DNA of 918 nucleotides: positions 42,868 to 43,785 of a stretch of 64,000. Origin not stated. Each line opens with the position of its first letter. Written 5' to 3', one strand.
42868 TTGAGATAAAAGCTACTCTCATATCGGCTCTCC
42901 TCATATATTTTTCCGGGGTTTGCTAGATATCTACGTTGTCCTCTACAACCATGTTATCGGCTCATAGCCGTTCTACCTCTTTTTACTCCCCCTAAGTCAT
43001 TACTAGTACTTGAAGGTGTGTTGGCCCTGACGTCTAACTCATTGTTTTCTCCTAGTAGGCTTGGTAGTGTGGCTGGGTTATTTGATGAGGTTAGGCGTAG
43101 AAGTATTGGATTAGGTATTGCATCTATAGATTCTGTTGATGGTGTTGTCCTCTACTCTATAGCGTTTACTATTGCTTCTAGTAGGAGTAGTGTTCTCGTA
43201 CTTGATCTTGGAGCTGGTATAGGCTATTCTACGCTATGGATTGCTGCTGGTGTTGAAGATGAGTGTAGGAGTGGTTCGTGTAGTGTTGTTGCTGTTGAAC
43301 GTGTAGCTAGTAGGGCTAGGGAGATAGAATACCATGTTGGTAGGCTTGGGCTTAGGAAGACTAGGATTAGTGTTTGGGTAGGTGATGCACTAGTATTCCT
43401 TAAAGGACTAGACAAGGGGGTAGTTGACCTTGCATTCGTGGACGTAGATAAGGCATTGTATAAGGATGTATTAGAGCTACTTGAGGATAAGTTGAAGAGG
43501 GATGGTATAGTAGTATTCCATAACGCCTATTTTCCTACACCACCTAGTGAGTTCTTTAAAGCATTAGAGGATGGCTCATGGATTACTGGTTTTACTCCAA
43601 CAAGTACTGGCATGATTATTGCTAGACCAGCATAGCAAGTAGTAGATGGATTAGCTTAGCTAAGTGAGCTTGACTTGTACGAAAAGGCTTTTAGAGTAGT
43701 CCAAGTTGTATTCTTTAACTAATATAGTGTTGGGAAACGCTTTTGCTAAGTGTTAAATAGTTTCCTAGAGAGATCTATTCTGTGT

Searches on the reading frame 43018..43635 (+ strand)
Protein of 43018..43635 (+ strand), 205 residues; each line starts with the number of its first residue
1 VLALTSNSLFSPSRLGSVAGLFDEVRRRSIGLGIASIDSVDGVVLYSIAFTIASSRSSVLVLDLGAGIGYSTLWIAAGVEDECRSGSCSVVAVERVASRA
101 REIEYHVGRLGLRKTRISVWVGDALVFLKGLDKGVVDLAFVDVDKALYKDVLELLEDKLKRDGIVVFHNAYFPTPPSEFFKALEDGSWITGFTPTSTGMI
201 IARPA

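Call 84: search_protein_families(library=padloc, proteins=[window:43018-43635:+], max_evalue=0.0001)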
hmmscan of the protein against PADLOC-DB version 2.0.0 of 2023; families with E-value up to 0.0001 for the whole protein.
window:43018-43635:+ (205 aa): 1 family
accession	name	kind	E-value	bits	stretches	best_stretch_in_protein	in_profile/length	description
PDLC04134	mad2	-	7.9e-15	52.6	1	61-185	295-415/492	mads_2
